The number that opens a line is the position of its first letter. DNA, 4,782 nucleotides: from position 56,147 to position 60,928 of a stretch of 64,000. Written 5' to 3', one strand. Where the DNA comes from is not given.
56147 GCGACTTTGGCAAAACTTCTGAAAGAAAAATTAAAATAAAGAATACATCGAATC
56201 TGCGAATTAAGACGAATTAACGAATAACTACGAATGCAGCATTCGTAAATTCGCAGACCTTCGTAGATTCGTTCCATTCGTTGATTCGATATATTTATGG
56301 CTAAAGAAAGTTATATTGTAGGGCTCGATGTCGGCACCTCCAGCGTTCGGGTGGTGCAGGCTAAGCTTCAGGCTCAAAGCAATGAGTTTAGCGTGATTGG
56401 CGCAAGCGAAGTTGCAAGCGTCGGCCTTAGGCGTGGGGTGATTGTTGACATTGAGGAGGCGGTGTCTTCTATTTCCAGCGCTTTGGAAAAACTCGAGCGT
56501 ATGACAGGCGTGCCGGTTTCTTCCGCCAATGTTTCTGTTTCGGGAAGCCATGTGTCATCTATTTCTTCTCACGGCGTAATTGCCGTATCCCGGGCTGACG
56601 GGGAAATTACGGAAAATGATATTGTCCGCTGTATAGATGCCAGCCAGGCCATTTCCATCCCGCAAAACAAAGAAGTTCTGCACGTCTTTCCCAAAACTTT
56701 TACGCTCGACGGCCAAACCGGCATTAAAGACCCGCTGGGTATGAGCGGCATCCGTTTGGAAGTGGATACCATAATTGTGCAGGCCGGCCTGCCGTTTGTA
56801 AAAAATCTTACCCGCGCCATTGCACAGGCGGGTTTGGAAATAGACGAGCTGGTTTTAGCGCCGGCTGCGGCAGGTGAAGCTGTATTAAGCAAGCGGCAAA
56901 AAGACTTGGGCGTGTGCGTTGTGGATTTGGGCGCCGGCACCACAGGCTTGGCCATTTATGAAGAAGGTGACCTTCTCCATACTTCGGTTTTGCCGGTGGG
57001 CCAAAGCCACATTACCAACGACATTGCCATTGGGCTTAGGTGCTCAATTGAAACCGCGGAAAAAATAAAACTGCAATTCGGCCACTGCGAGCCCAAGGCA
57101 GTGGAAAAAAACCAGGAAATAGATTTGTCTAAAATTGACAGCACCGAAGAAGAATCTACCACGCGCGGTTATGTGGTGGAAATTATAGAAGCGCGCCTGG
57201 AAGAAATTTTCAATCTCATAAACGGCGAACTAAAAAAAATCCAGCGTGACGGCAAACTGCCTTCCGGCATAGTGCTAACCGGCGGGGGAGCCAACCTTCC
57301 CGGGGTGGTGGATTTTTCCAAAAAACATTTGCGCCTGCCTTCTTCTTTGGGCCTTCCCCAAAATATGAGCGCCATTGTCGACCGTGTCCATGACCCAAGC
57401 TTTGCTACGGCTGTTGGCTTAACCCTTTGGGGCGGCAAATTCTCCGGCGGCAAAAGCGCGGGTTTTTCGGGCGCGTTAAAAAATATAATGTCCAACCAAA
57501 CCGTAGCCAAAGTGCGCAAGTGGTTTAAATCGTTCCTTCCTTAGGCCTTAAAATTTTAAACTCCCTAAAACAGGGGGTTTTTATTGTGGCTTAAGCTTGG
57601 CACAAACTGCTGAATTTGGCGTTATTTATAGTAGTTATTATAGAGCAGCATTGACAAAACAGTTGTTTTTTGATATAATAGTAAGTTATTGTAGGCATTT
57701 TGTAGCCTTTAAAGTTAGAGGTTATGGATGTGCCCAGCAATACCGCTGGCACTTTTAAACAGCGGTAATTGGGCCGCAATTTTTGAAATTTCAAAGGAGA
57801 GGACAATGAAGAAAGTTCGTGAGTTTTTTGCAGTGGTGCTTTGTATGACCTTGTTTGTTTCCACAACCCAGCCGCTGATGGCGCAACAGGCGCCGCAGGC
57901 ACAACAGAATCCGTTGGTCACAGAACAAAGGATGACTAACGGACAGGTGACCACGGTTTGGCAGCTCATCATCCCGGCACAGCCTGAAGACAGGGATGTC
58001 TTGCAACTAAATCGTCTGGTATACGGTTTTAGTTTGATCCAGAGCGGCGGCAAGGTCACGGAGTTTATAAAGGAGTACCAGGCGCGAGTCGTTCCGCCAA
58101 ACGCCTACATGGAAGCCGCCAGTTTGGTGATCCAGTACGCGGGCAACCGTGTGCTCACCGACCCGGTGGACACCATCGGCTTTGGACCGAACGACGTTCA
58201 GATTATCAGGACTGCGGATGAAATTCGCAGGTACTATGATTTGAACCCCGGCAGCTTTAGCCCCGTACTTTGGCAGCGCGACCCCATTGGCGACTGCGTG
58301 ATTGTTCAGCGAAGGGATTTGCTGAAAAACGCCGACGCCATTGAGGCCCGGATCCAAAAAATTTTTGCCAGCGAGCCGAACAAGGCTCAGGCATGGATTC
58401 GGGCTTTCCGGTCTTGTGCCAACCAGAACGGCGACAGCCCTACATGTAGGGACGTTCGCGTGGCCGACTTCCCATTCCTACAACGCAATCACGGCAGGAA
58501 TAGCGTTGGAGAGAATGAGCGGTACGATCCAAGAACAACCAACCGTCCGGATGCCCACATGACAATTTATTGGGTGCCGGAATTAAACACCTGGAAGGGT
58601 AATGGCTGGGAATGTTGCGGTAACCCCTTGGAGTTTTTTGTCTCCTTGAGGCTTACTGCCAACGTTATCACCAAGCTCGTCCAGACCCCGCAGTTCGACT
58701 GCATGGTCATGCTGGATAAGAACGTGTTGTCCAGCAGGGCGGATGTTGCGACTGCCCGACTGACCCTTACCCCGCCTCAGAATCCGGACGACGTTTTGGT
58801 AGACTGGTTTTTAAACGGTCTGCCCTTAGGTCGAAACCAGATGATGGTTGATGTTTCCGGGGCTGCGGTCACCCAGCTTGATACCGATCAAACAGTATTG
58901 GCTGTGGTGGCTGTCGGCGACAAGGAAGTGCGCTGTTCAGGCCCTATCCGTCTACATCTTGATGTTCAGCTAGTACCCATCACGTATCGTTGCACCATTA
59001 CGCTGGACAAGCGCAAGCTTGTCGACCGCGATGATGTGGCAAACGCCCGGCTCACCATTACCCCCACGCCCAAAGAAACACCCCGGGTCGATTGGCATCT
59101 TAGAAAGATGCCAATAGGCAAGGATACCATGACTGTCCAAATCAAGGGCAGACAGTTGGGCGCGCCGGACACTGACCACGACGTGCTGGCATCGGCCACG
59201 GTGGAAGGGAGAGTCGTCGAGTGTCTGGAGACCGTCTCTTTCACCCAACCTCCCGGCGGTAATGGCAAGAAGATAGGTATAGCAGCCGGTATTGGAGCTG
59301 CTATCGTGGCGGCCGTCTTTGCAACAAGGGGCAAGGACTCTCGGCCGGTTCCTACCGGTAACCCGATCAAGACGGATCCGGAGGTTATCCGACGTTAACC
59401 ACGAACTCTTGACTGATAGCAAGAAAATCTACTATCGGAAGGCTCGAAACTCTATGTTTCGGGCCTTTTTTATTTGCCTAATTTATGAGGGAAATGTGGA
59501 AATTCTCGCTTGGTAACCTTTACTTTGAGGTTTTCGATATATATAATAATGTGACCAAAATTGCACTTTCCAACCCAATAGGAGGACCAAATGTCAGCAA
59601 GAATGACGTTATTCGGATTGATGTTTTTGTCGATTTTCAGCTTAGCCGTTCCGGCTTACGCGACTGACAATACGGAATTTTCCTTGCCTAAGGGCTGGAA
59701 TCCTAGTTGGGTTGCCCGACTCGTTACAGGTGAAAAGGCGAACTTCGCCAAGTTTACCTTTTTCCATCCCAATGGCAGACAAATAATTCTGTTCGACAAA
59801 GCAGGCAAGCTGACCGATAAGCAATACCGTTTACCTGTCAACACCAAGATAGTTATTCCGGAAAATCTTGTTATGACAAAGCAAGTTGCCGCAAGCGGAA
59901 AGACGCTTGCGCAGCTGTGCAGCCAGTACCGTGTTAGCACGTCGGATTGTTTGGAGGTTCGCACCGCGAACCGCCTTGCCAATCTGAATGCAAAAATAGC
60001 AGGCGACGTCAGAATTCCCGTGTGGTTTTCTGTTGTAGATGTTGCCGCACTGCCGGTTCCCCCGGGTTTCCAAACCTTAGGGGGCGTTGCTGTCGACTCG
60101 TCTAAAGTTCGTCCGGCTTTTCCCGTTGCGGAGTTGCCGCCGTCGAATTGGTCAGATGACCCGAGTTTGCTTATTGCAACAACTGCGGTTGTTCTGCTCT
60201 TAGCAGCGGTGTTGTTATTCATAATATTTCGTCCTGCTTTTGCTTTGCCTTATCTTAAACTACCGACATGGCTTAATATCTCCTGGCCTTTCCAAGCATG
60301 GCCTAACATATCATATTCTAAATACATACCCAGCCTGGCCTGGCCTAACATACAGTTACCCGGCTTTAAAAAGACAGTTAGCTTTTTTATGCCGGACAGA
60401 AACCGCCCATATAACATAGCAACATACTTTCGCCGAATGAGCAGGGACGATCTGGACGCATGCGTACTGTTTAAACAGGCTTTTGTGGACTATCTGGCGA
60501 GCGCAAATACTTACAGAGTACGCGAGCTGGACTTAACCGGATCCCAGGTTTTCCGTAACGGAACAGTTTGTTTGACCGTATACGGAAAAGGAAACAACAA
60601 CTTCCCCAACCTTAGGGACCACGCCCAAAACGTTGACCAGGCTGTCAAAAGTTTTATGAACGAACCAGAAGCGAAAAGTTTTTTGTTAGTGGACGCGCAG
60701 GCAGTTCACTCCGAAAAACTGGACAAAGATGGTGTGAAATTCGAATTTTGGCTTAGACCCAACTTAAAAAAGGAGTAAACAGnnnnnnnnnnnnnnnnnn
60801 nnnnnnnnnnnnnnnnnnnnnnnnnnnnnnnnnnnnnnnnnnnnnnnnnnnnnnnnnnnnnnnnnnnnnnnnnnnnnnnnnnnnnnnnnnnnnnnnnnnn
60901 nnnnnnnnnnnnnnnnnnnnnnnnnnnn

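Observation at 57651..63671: G+C-richer island of four co-directional genes for secreted/membrane proteins of unknown function, framed by a perfect consensus promoter and terminators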

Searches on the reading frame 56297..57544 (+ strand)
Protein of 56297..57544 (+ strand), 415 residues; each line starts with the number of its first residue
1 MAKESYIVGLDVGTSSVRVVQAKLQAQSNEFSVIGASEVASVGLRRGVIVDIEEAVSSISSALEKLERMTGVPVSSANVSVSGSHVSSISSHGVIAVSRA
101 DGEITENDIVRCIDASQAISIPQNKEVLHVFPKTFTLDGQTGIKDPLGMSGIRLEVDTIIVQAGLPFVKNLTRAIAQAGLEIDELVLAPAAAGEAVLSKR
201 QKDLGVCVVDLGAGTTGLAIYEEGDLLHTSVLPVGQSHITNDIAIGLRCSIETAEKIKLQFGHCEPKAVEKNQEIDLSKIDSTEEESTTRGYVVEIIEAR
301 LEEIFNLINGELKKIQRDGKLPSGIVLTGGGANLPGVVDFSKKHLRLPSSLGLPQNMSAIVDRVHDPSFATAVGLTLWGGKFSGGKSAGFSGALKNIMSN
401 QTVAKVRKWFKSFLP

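Call 14: search_protein_families(library=pfam, proteins=[window:56297-57544:+], max_evalue=0.00001)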
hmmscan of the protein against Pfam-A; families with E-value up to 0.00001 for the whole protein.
window:56297-57544:+ (415 aa): 5 families
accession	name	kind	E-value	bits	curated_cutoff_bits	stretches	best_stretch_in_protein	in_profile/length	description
PF14450.12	FtsA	-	4.2e-34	118.1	31.8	1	207-374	1-127/127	Cell division protein FtsA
PF02491.25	SHS2_FTSA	-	3.9e-28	98.1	25.4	1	83-161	1-78/79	SHS2 domain inserted in FTSA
PF11104.14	PilM_2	-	1.7e-10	40.8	27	1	9-260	1-236/340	Type IV pilus assembly protein PilM;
PF06723.19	MreB_Mbl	-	1.9e-10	40.5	27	1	182-350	127-302/327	MreB/Mbl protein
PF06277.17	EutA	-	4.2e-08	32.9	27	1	175-332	116-265/475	Ethanolamine utilisation protein EutA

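Call 49: list_cluster_members(proteins=[P0001, window:56297-57544:+, window:59591-60778:+, L001:18321-19508:+])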
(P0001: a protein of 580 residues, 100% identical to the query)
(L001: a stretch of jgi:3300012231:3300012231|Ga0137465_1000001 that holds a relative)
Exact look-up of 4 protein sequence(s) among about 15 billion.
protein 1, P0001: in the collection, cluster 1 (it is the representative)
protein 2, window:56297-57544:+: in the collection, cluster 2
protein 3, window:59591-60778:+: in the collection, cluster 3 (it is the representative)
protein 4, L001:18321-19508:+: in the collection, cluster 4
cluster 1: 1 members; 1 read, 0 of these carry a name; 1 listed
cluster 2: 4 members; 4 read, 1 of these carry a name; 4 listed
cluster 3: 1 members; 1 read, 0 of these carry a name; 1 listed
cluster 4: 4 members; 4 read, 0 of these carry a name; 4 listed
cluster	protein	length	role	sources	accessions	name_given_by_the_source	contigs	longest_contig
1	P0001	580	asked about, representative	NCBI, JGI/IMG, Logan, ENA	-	-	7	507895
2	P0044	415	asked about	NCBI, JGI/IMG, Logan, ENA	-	-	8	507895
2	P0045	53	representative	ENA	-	-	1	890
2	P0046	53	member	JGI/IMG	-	hypothetical protein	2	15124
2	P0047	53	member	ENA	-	-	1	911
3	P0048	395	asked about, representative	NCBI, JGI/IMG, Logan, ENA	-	-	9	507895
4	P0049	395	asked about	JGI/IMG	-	-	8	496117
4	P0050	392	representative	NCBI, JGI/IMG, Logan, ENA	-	-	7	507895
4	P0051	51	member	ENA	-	-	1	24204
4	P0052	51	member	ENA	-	-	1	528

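Call 54: find_related_loci(query=A3, collection=genome_contigs, flank=10000)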
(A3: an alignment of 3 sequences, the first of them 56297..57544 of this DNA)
Query A3 (415 aa) in genome_contigs; peptide patterns used: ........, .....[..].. (x = any residue, [..] = any of these).
211 stretches matched a pattern; 98 encode a relative of the query (tblastn E <= 1e-3); the best 80 are kept; 80 distinct loci.
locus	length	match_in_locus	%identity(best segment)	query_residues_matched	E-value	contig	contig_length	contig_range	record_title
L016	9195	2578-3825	80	1-415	0e+0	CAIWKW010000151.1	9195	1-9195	MAG: Candidatus Doudnabacteria bacterium isolate AlinenLipids_bin-7426 genome assembly, contig: bin-7426:151/227, whole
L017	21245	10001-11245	80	1-415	0e+0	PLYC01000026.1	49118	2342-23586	MAG: Candidatus Doudnabacteria bacterium isolate palsa_1336 73.20120700_P3D.308_contig_11075, whole genome shotgun seque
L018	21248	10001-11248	81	1-415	0e+0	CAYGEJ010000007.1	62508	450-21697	MAG TPA_asm: uncultured Candidatus Saccharibacteria bacterium isolate ERP113451_co1_281 genome assembly, contig: NODE_32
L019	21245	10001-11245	79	1-415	0e+0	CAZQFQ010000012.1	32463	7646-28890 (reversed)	MAG TPA_asm: uncultured Candidatus Saccharibacteria bacterium isolate binchicken_co3_512 genome assembly, contig: NODE_4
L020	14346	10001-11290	77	1-415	0e+0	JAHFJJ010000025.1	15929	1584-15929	MAG: Candidatus Doudnabacteria bacterium isolate nzgw383 NODE_4532_length_15930_cov_3.667594, whole genome shotgun seque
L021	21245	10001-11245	79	1-415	0e+0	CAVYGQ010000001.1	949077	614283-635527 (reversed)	MAG: Candidatus Doudnabacteria bacterium isolate MFD03726.bin.1.74 genome assembly, contig: contig_17402, whole genome s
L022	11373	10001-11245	78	1-415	0e+0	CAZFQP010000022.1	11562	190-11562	MAG TPA_asm: uncultured Candidatus Saccharibacteria bacterium isolate SRP278252_co1_731 genome assembly, contig: NODE_10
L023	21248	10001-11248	78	1-415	0e+0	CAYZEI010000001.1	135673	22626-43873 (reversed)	MAG TPA_asm: uncultured Candidatus Saccharibacteria bacterium isolate SRP278252_co1_767 genome assembly, contig: NODE_11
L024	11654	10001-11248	78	1-415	0e+0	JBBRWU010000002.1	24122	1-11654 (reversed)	MAG: Candidatus Doudnabacteria bacterium isolate La4_metabat2.076 La4_metabat2.076_K_318745_L_24122_cov_13.5675, whole g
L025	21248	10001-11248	77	1-415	0e+0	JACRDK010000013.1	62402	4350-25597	MAG: Candidatus Doudnabacteria bacterium isolate NC_groundwater_1670_Pr3_B-0.1um_42_13 SR-2_scaffold_141_1470066, whole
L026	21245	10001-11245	77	1-415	0e+0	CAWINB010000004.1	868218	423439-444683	MAG: Candidatus Doudnabacteria bacterium isolate MFD04434.bin.1.36 genome assembly, contig: contig_4859, whole genome sh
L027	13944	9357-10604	80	1-415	0e+0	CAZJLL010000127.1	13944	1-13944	MAG TPA_asm: uncultured Candidatus Saccharibacteria bacterium isolate binchicken_co84_202 genome assembly, contig: k141_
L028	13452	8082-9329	81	1-415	0e+0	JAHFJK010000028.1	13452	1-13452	MAG: Candidatus Doudnabacteria bacterium isolate nzgw384 NODE_6594_length_13453_cov_3.859286, whole genome shotgun seque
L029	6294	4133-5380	77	1-415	0e+0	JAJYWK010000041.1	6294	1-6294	MAG: bacterium isolate FK3.bin112 NODE_23967_length_6294_cov_2.958651, whole genome shotgun sequence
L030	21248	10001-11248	76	1-415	0e+0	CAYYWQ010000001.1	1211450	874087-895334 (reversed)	MAG TPA_asm: uncultured Candidatus Saccharibacteria bacterium isolate SRP292972_co1_95 genome assembly, contig: NODE_2_l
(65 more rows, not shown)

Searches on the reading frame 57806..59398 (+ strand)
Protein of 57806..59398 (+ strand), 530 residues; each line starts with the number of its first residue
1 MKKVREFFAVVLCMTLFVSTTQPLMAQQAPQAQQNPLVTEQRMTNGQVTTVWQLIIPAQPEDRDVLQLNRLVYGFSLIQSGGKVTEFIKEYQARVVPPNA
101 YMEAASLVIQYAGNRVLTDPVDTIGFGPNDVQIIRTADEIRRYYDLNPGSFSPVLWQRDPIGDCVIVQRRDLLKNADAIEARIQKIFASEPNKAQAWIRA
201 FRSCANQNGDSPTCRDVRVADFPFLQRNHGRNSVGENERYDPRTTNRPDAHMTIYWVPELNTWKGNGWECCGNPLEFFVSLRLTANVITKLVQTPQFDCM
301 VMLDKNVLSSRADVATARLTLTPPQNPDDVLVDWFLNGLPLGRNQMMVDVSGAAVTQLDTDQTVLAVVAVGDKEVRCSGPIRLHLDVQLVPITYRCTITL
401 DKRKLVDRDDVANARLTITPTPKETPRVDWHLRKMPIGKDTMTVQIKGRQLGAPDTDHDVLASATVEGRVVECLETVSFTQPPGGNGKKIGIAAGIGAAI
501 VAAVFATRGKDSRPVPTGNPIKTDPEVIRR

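Call 4: search_protein_families(library=pfam, proteins=[window:57806-59398:+], max_evalue=1)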
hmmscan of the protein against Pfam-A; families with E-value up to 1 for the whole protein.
window:57806-59398:+ (530 aa): 1 family
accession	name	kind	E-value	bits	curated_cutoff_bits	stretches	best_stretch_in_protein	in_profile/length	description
PF13483.12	Lactamase_B_3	-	0.036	14.5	24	1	101-240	4-96/160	Beta-lactamase superfamily domain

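Call 8: search_protein_families(library=ncbifam, proteins=[window:57806-59398:+], max_evalue=1)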
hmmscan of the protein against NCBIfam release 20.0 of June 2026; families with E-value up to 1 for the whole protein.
window:57806-59398:+ (530 aa): 0 families

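Call 9: search_protein_families(library=phrogs, proteins=[window:57806-59398:+], max_evalue=1)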
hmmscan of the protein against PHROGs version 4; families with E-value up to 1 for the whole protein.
window:57806-59398:+ (530 aa): 0 families

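Call 62: search_protein_families(library=padloc, proteins=[window:57806-59398:+], max_evalue=0.1)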
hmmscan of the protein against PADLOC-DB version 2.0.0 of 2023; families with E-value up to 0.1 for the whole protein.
window:57806-59398:+ (530 aa): 0 families

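Call 101: find_homologous_proteins(query=window:57806-59398:+, max_evalue=0.001)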
Query window:57806-59398:+ (530 aa): 2 proteins with E <= 0.001 among 8000 candidates.
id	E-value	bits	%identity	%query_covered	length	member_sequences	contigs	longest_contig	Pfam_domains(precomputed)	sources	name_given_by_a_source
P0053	0.0e+0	1217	100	100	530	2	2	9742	-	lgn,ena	-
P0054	2.1e-67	246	41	68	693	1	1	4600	-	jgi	jgi:hypothetical protein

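Call 102: find_encoding_contigs(protein=P0054, flank=10000, max_places=3)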
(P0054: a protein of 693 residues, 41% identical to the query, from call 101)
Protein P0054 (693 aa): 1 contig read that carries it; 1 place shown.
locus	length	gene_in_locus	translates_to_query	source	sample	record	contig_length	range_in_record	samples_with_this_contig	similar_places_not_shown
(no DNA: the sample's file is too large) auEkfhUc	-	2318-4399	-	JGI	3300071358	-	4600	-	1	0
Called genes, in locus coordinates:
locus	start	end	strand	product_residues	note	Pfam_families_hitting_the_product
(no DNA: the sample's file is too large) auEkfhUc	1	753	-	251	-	?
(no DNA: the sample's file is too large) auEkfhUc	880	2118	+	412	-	PF04203:Sortase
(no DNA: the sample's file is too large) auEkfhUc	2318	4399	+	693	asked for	-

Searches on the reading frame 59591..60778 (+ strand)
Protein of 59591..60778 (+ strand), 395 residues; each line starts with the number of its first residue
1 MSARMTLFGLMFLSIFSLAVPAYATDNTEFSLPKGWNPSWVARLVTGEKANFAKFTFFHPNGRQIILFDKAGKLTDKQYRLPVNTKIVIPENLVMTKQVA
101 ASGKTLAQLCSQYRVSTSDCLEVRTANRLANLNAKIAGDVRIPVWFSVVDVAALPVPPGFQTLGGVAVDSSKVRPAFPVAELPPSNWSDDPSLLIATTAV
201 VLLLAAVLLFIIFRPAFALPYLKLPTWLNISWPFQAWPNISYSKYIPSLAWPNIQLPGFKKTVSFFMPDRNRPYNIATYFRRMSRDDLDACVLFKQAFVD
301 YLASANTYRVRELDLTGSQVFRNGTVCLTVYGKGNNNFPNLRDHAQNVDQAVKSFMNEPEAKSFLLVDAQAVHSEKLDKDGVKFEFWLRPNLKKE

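Call 4: search_protein_families(library=pfam, proteins=[window:59591-60778:+], max_evalue=1)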
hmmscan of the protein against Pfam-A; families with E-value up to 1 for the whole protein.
window:59591-60778:+ (395 aa): 1 family
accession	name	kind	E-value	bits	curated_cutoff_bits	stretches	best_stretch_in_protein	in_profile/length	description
PF17665.6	DUF5527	-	0.051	13.7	28.5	1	177-214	27-65/139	Family of unknown function (DUF5527)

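Call 8: search_protein_families(library=ncbifam, proteins=[window:59591-60778:+], max_evalue=1)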
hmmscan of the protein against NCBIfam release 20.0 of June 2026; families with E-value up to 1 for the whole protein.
window:59591-60778:+ (395 aa): 0 families

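Call 9: search_protein_families(library=phrogs, proteins=[window:59591-60778:+], max_evalue=1)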
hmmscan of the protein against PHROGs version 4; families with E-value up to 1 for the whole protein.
window:59591-60778:+ (395 aa): 0 families

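Call 62: search_protein_families(library=padloc, proteins=[window:59591-60778:+], max_evalue=0.1)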
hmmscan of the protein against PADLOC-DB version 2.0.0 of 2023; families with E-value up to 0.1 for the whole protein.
window:59591-60778:+ (395 aa): 0 families

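Call 117: search_solved_structures(query=A7, max_evalue=1)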
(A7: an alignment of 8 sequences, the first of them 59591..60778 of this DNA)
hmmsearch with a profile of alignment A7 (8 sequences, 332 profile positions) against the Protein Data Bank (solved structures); distinct sequences matched with E-value up to 1: 1.
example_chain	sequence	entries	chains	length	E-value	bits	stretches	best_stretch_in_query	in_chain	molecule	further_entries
1qwj_A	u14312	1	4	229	0.21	14.3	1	225-323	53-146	cytidine monophospho-N-acetylneuraminic acid synthetase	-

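Call 118: search_protein_families(library=pfam, alignment_id=A7, max_evalue=1)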
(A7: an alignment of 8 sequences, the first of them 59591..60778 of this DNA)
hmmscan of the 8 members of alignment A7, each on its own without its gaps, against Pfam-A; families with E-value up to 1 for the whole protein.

A. member 1, window:59591-60778:+ (395 aa): 1 family
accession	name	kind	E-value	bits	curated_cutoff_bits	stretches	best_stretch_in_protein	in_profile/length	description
PF17665.6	DUF5527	-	0.051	13.7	28.5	1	177-214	27-65/139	Family of unknown function (DUF5527)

B. families by the number of members that match (of 8 scanned): 7 families
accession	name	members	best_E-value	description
PF01476.26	LysM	1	4.1e-05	LysM domain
PF04530.17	Viral_Beta_CD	1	0.038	Viral Beta C/D like family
PF17665.6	DUF5527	1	0.051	Family of unknown function (DUF5527)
PF06024.17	Orf78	1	0.1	Orf78 (ac78)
PF25200.1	DUF7833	1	0.15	Family of unknown function (DUF7833)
PF05366.16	Sarcolipin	1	0.23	Sarcolipin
PF15933.10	RnlB_antitoxin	1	0.25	Antitoxin to bacterial toxin RNase LS or RnlA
